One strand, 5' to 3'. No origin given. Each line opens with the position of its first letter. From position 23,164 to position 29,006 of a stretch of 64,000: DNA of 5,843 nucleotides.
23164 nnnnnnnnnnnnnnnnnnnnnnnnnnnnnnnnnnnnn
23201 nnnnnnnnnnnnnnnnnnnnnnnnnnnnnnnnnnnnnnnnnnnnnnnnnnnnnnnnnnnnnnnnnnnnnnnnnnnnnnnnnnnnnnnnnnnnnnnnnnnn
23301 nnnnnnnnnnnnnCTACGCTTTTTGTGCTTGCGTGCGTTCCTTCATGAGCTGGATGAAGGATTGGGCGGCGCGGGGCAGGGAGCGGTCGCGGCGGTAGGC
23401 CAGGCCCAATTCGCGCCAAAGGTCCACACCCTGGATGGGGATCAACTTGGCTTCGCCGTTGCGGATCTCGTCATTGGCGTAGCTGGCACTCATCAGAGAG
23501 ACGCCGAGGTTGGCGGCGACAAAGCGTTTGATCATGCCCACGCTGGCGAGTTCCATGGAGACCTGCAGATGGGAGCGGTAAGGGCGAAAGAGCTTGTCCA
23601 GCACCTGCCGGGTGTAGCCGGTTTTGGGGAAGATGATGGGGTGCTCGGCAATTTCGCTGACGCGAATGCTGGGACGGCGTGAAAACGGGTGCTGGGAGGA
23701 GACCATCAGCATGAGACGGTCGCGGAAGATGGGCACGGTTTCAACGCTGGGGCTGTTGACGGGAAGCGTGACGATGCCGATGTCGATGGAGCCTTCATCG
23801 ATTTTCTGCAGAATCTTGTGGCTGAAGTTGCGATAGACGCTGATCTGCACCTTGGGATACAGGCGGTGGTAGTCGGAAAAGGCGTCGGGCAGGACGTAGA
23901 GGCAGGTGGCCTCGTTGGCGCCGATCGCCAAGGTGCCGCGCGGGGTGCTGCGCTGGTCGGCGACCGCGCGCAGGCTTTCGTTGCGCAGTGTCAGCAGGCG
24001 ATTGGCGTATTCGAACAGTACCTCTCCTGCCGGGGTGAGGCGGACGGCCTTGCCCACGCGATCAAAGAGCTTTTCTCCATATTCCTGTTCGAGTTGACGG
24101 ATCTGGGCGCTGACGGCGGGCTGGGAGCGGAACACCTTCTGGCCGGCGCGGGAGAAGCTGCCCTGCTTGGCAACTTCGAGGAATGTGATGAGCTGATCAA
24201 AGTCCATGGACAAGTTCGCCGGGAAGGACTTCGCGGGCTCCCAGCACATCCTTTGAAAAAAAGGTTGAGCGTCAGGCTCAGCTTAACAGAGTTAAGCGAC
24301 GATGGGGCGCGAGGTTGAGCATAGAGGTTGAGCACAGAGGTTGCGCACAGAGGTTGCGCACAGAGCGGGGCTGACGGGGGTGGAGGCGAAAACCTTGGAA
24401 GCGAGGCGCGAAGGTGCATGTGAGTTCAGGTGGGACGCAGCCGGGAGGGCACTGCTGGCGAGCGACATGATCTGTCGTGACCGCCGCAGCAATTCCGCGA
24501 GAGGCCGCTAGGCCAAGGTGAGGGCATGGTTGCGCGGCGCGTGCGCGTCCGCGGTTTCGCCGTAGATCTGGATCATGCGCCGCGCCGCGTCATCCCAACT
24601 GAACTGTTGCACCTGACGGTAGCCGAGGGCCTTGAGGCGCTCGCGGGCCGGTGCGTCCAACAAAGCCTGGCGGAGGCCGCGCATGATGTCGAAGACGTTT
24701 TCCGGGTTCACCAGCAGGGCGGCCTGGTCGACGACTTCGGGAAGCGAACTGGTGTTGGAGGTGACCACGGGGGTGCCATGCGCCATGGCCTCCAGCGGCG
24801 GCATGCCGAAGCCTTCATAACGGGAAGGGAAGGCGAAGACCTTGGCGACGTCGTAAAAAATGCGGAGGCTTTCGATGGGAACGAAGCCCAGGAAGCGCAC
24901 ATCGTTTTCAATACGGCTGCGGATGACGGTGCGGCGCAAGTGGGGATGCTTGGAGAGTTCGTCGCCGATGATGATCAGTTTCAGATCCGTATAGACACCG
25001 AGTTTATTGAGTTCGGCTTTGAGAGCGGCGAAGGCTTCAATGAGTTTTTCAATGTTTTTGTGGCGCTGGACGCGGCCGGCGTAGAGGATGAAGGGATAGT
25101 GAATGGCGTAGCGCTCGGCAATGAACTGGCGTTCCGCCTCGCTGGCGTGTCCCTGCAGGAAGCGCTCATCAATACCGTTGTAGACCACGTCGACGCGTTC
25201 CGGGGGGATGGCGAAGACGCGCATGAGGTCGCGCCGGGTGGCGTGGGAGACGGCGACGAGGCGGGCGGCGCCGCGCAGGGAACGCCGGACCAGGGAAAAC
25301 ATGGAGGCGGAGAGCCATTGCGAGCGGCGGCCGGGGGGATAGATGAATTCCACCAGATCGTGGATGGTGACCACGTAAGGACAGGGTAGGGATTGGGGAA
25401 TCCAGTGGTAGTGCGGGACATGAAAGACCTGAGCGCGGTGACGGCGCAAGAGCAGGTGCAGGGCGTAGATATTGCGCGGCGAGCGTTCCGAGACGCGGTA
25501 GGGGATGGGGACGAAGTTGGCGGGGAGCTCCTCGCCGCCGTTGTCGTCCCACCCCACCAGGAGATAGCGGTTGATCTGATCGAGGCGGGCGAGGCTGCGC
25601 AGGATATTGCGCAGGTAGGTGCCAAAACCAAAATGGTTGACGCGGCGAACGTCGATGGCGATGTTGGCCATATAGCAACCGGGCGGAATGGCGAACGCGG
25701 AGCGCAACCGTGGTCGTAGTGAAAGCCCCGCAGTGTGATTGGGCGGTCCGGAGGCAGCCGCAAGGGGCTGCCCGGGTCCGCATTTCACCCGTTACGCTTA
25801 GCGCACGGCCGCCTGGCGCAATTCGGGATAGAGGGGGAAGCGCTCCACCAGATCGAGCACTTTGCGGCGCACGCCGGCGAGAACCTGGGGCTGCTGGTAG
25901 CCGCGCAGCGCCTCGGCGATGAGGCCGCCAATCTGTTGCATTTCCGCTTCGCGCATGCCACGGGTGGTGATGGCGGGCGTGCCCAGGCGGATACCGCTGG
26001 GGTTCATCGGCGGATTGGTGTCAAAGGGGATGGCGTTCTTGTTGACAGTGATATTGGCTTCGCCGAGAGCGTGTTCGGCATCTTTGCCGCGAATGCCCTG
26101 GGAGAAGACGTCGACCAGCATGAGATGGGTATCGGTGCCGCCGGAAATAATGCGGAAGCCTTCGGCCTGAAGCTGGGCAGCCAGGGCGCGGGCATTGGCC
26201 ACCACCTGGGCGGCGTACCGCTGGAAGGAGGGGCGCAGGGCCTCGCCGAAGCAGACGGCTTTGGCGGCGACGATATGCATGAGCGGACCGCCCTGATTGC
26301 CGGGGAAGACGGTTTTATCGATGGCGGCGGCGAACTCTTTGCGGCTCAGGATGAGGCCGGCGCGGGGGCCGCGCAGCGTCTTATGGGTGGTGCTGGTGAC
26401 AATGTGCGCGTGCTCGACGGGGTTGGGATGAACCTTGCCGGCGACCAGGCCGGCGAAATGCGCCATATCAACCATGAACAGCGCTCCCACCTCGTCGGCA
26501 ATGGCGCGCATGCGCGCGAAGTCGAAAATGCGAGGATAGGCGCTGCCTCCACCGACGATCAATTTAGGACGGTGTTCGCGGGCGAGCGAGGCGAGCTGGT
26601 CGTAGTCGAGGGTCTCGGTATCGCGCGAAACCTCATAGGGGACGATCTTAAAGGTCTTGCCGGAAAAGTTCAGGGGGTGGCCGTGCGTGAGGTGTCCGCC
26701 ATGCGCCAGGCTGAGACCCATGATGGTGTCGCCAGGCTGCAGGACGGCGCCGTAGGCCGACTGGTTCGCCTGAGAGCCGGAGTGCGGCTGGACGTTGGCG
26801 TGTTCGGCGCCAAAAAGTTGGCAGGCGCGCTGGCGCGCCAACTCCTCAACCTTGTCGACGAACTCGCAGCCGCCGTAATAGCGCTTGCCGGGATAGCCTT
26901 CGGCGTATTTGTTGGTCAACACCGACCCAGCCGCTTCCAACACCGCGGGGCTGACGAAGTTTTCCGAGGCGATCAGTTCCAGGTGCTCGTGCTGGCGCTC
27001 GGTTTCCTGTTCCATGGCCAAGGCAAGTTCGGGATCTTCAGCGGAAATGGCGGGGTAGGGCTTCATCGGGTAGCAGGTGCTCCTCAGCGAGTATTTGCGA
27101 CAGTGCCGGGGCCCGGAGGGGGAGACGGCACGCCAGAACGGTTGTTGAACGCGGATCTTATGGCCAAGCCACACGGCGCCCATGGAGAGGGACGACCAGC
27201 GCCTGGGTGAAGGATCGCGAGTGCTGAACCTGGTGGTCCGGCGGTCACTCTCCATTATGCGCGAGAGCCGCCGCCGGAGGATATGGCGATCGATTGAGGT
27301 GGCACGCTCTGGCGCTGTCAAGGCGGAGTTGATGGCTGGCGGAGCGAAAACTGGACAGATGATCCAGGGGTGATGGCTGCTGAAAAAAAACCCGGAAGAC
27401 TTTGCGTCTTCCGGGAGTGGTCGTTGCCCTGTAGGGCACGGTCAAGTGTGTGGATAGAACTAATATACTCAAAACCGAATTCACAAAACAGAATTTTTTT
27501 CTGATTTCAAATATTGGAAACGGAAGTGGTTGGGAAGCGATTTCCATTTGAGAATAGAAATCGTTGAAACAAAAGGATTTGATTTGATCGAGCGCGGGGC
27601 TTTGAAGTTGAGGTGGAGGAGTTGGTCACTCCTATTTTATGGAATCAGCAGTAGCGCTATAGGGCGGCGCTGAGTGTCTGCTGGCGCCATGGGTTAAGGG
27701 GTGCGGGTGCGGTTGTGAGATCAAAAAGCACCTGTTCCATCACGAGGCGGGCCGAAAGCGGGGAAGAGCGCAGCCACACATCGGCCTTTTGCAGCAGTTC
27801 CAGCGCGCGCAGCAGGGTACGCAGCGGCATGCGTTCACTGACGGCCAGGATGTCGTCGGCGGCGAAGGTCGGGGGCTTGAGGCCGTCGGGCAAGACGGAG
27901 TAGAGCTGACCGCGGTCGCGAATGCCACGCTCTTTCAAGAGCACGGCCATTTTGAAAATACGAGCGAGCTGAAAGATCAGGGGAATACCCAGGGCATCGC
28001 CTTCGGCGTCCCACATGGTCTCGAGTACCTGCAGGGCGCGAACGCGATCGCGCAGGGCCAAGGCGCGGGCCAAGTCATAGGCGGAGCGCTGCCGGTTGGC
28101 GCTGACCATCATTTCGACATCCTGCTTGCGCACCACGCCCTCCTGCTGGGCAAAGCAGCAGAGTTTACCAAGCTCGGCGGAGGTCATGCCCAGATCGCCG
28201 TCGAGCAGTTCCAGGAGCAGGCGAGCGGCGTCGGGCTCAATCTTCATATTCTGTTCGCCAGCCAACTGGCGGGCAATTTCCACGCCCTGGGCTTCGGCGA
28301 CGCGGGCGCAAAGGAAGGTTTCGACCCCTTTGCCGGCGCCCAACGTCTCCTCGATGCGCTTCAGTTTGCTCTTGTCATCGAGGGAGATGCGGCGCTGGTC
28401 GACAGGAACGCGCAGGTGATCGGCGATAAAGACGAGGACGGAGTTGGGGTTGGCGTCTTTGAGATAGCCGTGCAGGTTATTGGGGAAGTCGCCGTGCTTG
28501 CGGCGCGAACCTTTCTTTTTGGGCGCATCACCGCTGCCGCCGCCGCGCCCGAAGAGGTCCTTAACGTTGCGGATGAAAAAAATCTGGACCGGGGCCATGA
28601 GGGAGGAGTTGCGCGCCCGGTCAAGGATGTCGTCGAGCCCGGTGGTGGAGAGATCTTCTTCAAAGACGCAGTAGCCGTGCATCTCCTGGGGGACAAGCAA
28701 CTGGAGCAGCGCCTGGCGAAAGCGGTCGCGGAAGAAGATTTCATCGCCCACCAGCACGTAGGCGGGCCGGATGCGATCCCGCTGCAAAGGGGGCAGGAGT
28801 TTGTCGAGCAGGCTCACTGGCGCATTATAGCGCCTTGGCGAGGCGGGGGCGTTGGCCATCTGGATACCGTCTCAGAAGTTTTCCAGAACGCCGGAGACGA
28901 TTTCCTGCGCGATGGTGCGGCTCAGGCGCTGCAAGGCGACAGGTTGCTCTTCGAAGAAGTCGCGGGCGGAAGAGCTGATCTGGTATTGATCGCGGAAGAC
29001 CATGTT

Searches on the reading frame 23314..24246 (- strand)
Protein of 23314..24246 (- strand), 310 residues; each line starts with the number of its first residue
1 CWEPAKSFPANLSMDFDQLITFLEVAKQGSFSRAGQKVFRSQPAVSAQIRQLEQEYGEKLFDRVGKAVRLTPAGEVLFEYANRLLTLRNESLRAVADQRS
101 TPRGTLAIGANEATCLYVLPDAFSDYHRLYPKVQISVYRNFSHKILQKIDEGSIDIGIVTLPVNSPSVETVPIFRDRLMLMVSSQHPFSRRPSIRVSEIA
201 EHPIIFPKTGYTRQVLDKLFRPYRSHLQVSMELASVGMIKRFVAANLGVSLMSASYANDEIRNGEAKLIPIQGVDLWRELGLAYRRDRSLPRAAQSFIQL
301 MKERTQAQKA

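Call 67: search_protein_families(library=ncbifam, proteins=[window:23314-24246:-], max_evalue=1e-10)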
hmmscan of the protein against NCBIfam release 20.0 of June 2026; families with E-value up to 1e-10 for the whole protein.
window:23314-24246:- (310 aa): 46 families (the best 25 are shown)
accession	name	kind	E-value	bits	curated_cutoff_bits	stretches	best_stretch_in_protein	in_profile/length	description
NF040786.1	LysR_Sec_metab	equivalog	5.3e-63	212.8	250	1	14-304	1-297/298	selenium metabolism-associated LysR family transcriptional regulator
NF047520.1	trans_act_CidR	equivalog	4.1e-52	177.2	415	1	14-304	1-291/292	cidABC operon transcriptional activator CidR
TIGR03339.1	phn_lysR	subfamily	1.2e-48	165.9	341.1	1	18-300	1-278/279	aminoethylphosphonate catabolism associated LysR family transcriptional regulator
NF008416.0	PRK11242.1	equivalog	1.5e-46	159.1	277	1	20-308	7-294/300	transcriptional regulator CynR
NF053705.1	TransRegGltCGpos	equivalog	1.9e-45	155.4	350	1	14-303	1-291/300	glutamate biosynthesis transcriptional regulator GltC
NF047711.1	PutUtilRegPtrR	equivalog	1.5e-42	145.7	400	1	14-300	1-281/283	putrescine utilization regulator PtrR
NF040889.1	trans_reg_YeiE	equivalog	6.2e-42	143.8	480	1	16-301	5-286/288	DNA-binding transcriptional regulator YeiE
TIGR02424.1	TF_pcaQ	equivalog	4e-41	140.9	303.8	1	16-304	5-297/300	pca operon transcription factor PcaQ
NF008095.0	PRK10837.1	subfamily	1.9e-39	135.6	281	1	16-303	5-288/290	LysR family transcriptional regulator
NF009327.0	PRK12684.1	subfamily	2.5e-36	125.5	402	1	14-301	1-291/313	CysB family HTH-type transcriptional regulator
NF045775.1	acetoin_reg_AlsR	exception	1.1e-35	123.6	430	1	14-302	1-289/290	acetoin biosynthesis transcriptional regulator AlsR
NF009326.0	PRK12681.1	equivalog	7.4e-34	117.6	436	1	14-279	1-267/324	HTH-type transcriptional regulator CysB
NF045990.1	TransRegCbbRRhodb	equivalog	7.6e-34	117.1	450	1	15-304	7-299/304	LysR family regulator CbbR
NF008361.0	PRK11151.1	equivalog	4e-32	111.7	329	1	22-303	9-291/305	DNA-binding transcriptional regulator OxyR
NF007385.0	PRK09906.1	equivalog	7.2e-32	110.7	356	1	14-309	1-295/296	DNA-binding transcriptional regulator HcaR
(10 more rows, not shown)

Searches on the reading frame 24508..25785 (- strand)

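Call 67: search_protein_families(library=ncbifam, proteins=[window:24508-25785:-], max_evalue=1e-10)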
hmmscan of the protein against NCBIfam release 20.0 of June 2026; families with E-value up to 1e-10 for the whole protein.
window:24508-25785:- (425 aa): 17 families
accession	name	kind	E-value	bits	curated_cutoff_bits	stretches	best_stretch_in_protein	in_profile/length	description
TIGR02149.1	glgA_Coryne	subfamily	1.5e-32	113.2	302.4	1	135-410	107-389/391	glycogen synthase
TIGR04047.1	MSMEG_0565_glyc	hypoth_equivalog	1.2e-30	106.8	259.85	1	159-409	125-372/373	MSMEG_0565 family glycosyltransferase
TIGR03449.1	mycothiol_MshA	equivalog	3.2e-26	92.2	462.5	1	172-411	164-403/406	D-inositol-3-phosphate glycosyltransferase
TIGR04157.1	glyco_rSAM_CFB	subfamily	1.3e-22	80.4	400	1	169-355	166-342/406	TIGR04157 family glycosyltransferase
TIGR03999.1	thiol_BshA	equivalog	5.6e-22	78.2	273.7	1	161-410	133-372/375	N-acetyl-alpha-D-glucosaminyl L-malate synthase BshA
TIGR03088.1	stp2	hypoth_equivalog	5.5e-21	75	409.05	1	163-410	126-372/374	TIGR03088 family PEP-CTERM/XrtA system glycosyltransferase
NF038295.1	EPS_HpsP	equivalog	1.3e-19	70.5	550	1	215-410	190-386/388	hormogonium polysaccharide biosynthesis glycosyltransferase HpsP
NF050063.1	ProtGlycPglJ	equivalog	6.1e-17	61.9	500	1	172-406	144-361/363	N-acetylgalactosamine-N,N'-diacetylbacillosaminyl-diphospho-undecaprenol 4-alpha-N-acetylgalactosaminyltransferase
NF041876.1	EPS_EpsE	equivalog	8.2e-17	61.5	400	1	192-400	182-385/389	exopolysaccharide biosynthesis GT4 family glycosyltransferase EpsE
TIGR04063.1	stp3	hypoth_equivalog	2.2e-16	59.8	442.05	1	168-410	153-394/397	TIGR04063 family PEP-CTERM/XrtA system glycosyltransferase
NF012028.0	PRK15484.1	subfamily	1.6e-15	57.1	618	1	194-404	159-371/380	lipopolysaccharide N-acetylglucosaminyltransferase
NF047684.1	TeichurnBiosyTuaC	equivalog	5.2e-15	55.3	550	1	130-411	128-389/391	teichuronic acid biosynthesis protein TuaC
NF041010.1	glycosy_Agl16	equivalog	5e-14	51.9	575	1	102-410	72-350/352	glycosylation protein Agl16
NF053787.1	GlcN_PG_synth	equivalog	1.2e-13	50.6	480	1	152-410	123-358/361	N-acetylglucosaminyl phosphatidylglycerol synthase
NF038255.1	exopoly_VpsD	equivalog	2.6e-11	43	300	1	236-347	209-316/381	VpsD family glycosyltransferase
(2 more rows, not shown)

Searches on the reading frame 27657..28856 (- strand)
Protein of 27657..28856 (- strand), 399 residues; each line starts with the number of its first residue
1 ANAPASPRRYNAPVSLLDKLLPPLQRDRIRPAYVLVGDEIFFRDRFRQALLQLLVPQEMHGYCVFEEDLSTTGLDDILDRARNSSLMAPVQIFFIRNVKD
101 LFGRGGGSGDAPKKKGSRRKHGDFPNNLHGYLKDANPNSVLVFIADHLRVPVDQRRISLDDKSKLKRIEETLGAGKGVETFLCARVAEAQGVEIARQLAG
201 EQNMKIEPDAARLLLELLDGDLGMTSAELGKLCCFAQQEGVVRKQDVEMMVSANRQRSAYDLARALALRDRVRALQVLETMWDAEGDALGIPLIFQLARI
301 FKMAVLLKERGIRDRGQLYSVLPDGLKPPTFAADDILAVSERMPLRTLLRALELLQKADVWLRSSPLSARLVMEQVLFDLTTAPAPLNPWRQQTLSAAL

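Call 67: search_protein_families(library=ncbifam, proteins=[window:27657-28856:-], max_evalue=1e-10)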
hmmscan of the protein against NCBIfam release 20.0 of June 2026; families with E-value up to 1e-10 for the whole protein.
window:27657-28856:- (399 aa): 1 family
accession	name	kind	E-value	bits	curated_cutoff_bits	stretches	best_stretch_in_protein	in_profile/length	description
TIGR01128.2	holA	equivalog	2.5e-42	145.3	80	1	33-379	2-315/316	DNA polymerase III subunit delta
